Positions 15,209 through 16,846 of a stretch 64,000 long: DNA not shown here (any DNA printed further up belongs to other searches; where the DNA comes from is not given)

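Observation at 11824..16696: Degenerate SHMT-like pseudoenzyme paired with the canonical SHMT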

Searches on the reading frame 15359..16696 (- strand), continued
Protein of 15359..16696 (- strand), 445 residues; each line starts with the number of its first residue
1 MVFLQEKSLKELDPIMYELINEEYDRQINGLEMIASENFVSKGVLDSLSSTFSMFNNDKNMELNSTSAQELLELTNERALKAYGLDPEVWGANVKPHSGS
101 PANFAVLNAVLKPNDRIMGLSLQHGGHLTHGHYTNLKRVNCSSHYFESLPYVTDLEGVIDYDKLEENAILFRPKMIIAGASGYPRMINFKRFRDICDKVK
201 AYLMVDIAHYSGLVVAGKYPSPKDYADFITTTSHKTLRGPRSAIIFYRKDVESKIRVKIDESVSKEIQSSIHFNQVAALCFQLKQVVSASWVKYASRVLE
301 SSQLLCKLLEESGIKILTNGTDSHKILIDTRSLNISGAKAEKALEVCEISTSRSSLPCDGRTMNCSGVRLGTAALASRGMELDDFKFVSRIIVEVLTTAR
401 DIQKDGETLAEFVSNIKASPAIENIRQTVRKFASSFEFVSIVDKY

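Call 83: predict_structure(alignment_id=A4)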
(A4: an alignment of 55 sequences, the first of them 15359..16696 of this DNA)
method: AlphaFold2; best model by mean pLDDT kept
length: 445 residues; sequences in the alignment: 55
mean_pLDDT: 87.8   pTM: 0.88
mean pLDDT of the five models: 87.8, 87.1, 86.9, 85.3, 85.2
residues with pLDDT >= 90: 296; 70-90: 98; 50-70: 30; < 50: 21
segments of 3 or more residues with pLDDT < 50: 131-133, 137-144, 266-269, 442-445
pLDDT, mean of each block of 10 residues (from residue 1): 79 95 92 85 91 64 78 95 97 81 86 90 74 47 69 91 97 95 93 98 95 96 97 91 92 83 55 88 96 96 97 93 94 92 97 84 82 93 97 97 89 96 98 86 45
secondary structure, 60 per line:
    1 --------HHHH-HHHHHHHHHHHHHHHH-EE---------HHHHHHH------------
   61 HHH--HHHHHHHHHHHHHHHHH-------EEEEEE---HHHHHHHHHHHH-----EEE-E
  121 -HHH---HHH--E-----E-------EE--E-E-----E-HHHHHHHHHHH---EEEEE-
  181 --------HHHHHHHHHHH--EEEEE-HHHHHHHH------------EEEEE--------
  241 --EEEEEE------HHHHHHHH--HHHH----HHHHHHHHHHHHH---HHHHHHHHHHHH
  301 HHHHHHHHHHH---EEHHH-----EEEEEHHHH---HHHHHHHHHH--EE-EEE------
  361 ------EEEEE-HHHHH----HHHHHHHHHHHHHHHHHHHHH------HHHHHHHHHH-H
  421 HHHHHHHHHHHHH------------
elements in order: H9-12 H14-29 H42-48 H66-82 E90-95 H99-110 E116-118 H161-171 E175-179 H189-199 E202-206 H208-215 E228-232 E243-248 H255-262 H265-268 H273-285 H289-311 E325-329 H330-333 H337-346 E352-354 E367-371 H373-377 H382-402 H409-418 H420-433
